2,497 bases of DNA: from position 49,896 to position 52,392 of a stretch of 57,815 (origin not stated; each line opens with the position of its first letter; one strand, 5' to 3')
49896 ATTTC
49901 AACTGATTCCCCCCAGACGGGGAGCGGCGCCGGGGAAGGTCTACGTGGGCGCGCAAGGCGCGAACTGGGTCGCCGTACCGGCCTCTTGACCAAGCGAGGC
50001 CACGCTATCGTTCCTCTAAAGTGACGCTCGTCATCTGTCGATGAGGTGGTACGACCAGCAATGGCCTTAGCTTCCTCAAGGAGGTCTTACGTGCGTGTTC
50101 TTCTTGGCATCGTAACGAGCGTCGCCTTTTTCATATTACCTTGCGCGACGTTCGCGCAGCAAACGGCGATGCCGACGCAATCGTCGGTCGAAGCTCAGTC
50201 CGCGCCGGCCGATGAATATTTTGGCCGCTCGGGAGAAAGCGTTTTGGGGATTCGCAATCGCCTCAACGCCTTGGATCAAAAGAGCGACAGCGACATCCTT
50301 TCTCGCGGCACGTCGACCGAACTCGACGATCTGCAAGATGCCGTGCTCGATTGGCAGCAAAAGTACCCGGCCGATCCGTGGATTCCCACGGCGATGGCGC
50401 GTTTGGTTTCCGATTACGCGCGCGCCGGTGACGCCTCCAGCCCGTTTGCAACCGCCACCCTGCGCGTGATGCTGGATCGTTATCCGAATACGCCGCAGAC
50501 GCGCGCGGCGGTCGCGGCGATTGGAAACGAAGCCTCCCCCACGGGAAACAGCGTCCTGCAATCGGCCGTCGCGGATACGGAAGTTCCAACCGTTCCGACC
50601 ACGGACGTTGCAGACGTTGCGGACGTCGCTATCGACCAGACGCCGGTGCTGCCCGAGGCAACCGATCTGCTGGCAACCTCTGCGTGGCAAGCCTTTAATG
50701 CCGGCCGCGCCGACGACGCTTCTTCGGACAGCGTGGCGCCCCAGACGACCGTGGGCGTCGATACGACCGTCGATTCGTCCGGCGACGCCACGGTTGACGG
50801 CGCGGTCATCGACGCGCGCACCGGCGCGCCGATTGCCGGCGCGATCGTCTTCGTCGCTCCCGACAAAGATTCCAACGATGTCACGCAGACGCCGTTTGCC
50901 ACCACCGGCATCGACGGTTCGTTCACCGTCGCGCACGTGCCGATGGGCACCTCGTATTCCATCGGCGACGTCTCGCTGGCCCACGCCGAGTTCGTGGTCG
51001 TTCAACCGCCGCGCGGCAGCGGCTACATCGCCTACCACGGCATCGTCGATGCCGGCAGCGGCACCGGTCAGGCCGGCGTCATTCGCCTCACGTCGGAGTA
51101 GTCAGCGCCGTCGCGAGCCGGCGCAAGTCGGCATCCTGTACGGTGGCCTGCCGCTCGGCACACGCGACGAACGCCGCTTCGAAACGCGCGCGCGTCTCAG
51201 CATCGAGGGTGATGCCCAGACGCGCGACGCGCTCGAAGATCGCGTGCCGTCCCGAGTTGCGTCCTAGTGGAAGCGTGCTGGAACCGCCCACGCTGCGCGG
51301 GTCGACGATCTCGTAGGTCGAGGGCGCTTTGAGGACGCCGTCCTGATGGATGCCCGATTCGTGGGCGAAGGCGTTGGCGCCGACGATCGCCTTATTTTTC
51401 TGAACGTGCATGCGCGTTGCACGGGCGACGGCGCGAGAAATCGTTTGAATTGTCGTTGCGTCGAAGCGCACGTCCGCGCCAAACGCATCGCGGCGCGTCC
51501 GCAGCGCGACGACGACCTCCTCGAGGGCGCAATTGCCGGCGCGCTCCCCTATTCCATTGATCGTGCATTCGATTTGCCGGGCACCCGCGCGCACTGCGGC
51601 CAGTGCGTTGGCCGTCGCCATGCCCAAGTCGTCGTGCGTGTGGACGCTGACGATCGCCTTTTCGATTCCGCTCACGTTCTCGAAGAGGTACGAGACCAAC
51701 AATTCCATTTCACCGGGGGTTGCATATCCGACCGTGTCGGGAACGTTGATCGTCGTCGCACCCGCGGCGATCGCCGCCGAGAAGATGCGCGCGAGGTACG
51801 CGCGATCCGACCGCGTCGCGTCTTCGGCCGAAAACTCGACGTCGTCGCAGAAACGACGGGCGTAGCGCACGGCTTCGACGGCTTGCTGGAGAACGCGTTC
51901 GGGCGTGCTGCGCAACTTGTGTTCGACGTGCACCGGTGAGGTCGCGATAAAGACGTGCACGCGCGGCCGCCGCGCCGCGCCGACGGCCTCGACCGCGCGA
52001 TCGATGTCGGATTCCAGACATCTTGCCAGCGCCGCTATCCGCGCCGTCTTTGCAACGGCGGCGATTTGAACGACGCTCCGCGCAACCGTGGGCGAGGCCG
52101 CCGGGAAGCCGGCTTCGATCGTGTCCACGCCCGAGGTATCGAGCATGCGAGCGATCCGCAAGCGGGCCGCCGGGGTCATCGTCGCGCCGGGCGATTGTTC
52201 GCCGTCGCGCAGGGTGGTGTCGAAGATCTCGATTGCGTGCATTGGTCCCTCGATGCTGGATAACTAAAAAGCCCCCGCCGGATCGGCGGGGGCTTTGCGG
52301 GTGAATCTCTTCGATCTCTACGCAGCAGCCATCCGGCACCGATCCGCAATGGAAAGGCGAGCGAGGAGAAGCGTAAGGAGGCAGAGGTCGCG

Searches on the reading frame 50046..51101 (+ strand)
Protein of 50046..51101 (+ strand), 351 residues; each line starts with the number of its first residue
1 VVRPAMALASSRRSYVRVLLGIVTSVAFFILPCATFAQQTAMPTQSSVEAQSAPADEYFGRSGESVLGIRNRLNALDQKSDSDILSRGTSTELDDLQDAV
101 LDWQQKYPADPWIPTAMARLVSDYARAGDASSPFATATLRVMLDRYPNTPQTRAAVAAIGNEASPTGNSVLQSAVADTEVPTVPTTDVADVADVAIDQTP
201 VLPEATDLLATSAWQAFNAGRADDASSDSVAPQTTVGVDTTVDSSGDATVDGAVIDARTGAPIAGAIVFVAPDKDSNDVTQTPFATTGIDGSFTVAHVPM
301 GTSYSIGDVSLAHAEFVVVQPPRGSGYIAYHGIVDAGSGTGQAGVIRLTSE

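Call 9: search_protein_families(library=ncbifam, proteins=[window:50046-51101:+])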
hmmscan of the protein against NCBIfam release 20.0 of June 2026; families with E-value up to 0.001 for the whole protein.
window:50046-51101:+ (351 aa): 0 families

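Call 56: search_protein_families(library=ncbifam, proteins=[window:50046-51101:+], max_evalue=1)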
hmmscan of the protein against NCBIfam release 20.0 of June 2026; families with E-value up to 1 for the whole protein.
window:50046-51101:+ (351 aa): 1 family
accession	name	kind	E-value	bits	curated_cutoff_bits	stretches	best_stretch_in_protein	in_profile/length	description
TIGR02795.1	tol_pal_ybgF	equivalog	0.026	15.1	90.1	1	100-156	62-116/119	tol-pal system protein YbgF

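Call 57: search_protein_families(library=pfam, proteins=[window:50046-51101:+], max_evalue=1)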
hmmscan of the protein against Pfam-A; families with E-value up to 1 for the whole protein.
window:50046-51101:+ (351 aa): 1 family
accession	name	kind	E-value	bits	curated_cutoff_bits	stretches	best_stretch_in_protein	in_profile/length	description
PF13715.12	CarbopepD_reg_2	-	0.043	14.3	32.2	1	251-302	2-45/88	CarboxypepD_reg-like domain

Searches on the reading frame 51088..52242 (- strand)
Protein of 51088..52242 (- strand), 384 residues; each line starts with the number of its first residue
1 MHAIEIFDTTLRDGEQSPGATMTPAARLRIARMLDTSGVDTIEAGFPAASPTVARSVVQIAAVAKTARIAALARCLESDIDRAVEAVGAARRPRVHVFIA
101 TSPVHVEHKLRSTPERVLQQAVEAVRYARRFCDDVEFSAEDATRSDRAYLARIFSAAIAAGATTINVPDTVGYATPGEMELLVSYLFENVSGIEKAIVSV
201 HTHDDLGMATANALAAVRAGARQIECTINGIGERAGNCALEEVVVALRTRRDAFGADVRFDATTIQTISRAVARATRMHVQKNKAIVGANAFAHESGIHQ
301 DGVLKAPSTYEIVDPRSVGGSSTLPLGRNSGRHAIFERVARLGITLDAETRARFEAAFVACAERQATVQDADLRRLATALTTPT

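Call 9: search_protein_families(library=ncbifam, proteins=[window:51088-52242:-])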
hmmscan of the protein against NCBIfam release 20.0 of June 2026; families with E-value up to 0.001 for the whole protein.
window:51088-52242:- (384 aa): 27 families (the best 25 are shown)
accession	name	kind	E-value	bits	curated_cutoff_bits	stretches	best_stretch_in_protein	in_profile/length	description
NF002086.0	PRK00915.1-3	equivalog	4.2e-164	546.8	532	1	2-378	5-382/516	2-isopropylmalate synthase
TIGR00973.1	leuA_bact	equivalog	1.6e-154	515.1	598.7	1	4-378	2-377/494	2-isopropylmalate synthase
NF002087.0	PRK00915.1-4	equivalog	7.5e-154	513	729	1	4-377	7-382/516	2-isopropylmalate synthase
NF002088.0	PRK00915.1-5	equivalog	1.5e-151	505.4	697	1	1-377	1-378/514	2-isopropylmalate synthase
NF002084.0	PRK00915.1-1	equivalog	9.5e-138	460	748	1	3-377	4-379/523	2-isopropylmalate synthase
NF002085.0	PRK00915.1-2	subfamily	4.3e-120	401.8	517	1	2-381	12-380/504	2-isopropylmalate synthase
TIGR02090.1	LEU1_arch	subfamily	3.2e-112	375.2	484.75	1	4-375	1-361/363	isopropylmalate/citramalate/homocitrate synthases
NF041069.1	IPMS_Sufob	equivalog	2.3e-103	346.3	600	1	4-378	1-366/371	isopropylmalate synthase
TIGR02660.1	nifV_homocitr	equivalog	4.8e-93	312.3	462.9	1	4-375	2-363/365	homocitrate synthase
TIGR02146.1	LysS_fung_arch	equivalog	3.3e-83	279.8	413.55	1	6-348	1-332/344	homocitrate synthase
NF042434.1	IPMS_Lepto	equivalog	1.8e-64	218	500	1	4-356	6-364/374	2-isopropylmalate synthase LeuA2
TIGR00977.1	citramal_synth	equivalog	5.9e-59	199.7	450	1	4-350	2-352/526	citramalate synthase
NF002991.1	PRK03739.1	subfamily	2.1e-41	142.3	455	1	9-308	32-343/550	2-isopropylmalate synthase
NF042433.1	CitmalDyn_Leptosp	equivalog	4.3e-41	141.1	950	1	3-373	7-376/514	(R)-citramalate synthase CimA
TIGR00970.1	leuA_yeast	equivalog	4.3e-35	121.3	697.4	1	8-306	31-344/564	2-isopropylmalate synthase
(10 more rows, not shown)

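Call 13: find_related_loci(query=window:51088-52242:-, collection=genome_contigs, flank=4000)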
Query window:51088-52242:- (384 aa) in genome_contigs; peptide patterns used: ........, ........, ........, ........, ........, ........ (x = any residue, [..] = any of these).
402 stretches matched a pattern; 324 encode a relative of the query (tblastn E <= 1e-3); the best 80 are kept; 80 distinct loci.
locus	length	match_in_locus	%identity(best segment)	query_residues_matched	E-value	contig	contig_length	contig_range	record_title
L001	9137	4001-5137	70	1-379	6e-171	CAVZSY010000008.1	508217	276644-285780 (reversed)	MAG: Candidatus Eremiobacteraeota bacterium isolate MFD09495.bin.2.4 genome assembly, contig: contig_4744, whole genome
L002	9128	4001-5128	71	4-379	2e-170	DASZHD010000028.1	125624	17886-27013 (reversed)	MAG TPA_asm: Candidatus Baltobacteraceae bacterium isolate SMAG_U6566 k141_6230681, whole genome shotgun sequence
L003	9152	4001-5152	68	1-384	1e-167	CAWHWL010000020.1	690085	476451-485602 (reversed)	MAG: Candidatus Eremiobacteraeota bacterium isolate MFD04434.bin.1.159 genome assembly, contig: contig_733, whole genome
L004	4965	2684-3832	68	1-381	2e-170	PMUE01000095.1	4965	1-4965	MAG: Vulcanimicrobiota bacterium isolate palsa_1484 73.20110700_P2S.14_contig_46337, whole genome shotgun sequence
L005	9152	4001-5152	69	1-384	3e-165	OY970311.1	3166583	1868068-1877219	MAG: Candidatus Eremiobacteraeota bacterium isolate MFD04463.bin.c.13 genome assembly, chromosome: 1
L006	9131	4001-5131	66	1-377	4e-160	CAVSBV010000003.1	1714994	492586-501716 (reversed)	MAG: Candidatus Eremiobacteraeota bacterium isolate MFD05705.bin.1.3 genome assembly, contig: contig_17747, whole genome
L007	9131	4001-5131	69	1-377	1e-159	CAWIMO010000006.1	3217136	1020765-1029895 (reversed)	MAG: Candidatus Eremiobacteraeota bacterium isolate MFD04434.bin.1.187 genome assembly, contig: contig_9005, whole genom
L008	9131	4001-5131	67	1-377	2e-158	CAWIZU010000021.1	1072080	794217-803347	MAG: Candidatus Eremiobacteraeota bacterium isolate MFD06092.bin.2.74 genome assembly, contig: contig_46605, whole genom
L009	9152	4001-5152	67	1-384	2e-158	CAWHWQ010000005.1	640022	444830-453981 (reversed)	MAG: Candidatus Eremiobacteraeota bacterium isolate MFD04434.bin.2.23 genome assembly, contig: contig_233, whole genome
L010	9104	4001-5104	69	1-368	6e-158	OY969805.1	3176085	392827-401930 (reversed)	MAG: Candidatus Eremiobacteraeota bacterium isolate MFD04463.bin.c.12 genome assembly, chromosome: 1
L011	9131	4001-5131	66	1-377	7e-157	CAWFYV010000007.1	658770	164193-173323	MAG: Candidatus Eremiobacteraeota bacterium isolate MFD09286.bin.1.139 genome assembly, contig: contig_9546, whole genom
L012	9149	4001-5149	67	1-383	1e-163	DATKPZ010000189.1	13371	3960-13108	MAG TPA_asm: Alphaproteobacteria bacterium isolate SMAG_U14804 k141_3036266, whole genome shotgun sequence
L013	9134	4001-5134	65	1-378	3e-154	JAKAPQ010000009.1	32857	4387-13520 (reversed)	MAG: bacterium isolate YF1.bin76 NODE_1349_length_32857_cov_8.428048, whole genome shotgun sequence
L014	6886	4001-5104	68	1-368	3e-154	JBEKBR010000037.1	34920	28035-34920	MAG: Candidatus Aquilonibacter sp. isolate SPRUCE 140 SPRUCE_140_37, whole genome shotgun sequence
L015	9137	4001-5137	70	1-379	7e-154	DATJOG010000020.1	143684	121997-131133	MAG TPA_asm: Candidatus Acidiferrales bacterium isolate SMAG_U14881 k141_4918445, whole genome shotgun sequence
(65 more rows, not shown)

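Call 19: find_related_loci(query=window:51088-52242:-, collection=metagenome_contigs, flank=3000)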
Query window:51088-52242:- (384 aa) in metagenome_contigs; peptide patterns used: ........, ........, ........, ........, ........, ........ (x = any residue, [..] = any of these).
357 stretches matched a pattern; 249 encode a relative of the query (tblastn E <= 1e-3); the best 80 are kept; 80 distinct loci.
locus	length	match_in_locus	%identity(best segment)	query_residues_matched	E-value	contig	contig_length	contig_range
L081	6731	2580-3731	68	1-384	1e-166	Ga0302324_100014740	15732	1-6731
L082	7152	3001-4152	68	1-384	1e-166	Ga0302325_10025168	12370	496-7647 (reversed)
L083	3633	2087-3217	70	1-377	9e-172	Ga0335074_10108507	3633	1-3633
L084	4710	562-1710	67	1-383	4e-165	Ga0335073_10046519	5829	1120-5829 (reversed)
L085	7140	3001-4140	67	1-380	1e-161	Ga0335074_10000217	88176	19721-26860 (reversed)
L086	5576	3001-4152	67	1-384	2e-160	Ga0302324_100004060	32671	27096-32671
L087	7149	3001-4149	66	1-383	1e-159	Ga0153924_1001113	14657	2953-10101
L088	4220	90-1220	68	1-377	6e-164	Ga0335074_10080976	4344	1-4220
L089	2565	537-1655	69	1-373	5e-167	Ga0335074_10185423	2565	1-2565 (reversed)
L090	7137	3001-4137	70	1-379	5e-154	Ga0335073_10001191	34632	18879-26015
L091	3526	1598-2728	66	1-377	5e-159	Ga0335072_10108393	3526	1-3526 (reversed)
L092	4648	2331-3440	69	4-373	8e-155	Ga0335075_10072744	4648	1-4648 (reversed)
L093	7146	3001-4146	69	1-382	1e-151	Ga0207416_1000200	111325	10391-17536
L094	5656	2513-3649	65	1-379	2e-146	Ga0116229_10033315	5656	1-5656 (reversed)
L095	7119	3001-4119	61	1-373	1e-138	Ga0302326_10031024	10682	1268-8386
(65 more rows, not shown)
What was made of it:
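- Tried and rejected: The genome and metagenome scans (calls 13, 19) returned 160 loci.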

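Call 20: find_encoding_contigs(protein=window:51088-52242:-, flank=3000, max_places=10)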
Protein window:51088-52242:- (384 aa): 2 contigs read that carry it; 1 place shown.
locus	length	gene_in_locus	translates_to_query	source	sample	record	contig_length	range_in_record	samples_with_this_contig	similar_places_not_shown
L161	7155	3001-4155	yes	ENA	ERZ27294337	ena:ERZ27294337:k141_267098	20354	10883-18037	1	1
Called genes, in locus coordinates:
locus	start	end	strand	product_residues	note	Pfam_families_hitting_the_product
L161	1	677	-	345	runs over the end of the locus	PF02826:2-Hacid_dh_C (weak), PF03446:NAD_binding_2 (weak), PF03807:F420_oxidored (weak), PF07991:KARI_N, PF01450:KARI_C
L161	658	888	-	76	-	-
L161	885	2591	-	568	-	PF02776:TPP_enzyme_N, PF00205:TPP_enzyme_M, PF02775:TPP_enzyme_C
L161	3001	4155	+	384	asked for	PF00682:HMGL-like, PF22617:HCS_D2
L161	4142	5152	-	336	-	-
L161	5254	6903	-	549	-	PF00578:AhpC-TSA, PF08534:Redoxin, PF13098:Thioredoxin_2, PF00085:Thioredoxin (weak), PF13905:Thioredoxin_8, PF13432:TPR_16 (faint), PF03704:BTAD (faint), PF07719:TPR_2 (faint), +3 more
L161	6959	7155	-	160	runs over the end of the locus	PF02311:AraC_binding, PF05899:Cupin_3 (weak), PF07883:Cupin_2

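Call 57: search_protein_families(library=pfam, proteins=[window:51088-52242:-], max_evalue=1)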
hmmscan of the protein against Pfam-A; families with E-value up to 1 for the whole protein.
window:51088-52242:- (384 aa): 3 families
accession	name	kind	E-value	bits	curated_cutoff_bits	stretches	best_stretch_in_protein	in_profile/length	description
PF00682.25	HMGL-like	-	3.7e-91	305.6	29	1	4-272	2-260/260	HMGL-like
PF22617.1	HCS_D2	-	2.1e-22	79.8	27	1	286-364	1-80/82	Homocitrate synthase post-HMGL domain-like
PF00290.26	Trp_syntA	-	0.082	12.3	27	1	25-77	24-76/259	Tryptophan synthase alpha chain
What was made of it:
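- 51088..52242 (-): Short (384 aa) 2-isopropylmalate synthase-like gene (leuA-short). It has HMGL-like and HCS_D2 domains and no C-terminal LeuA_dimer regulatory domain. Pfam finds HMGL-like and HCS_D2 only (call 57).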
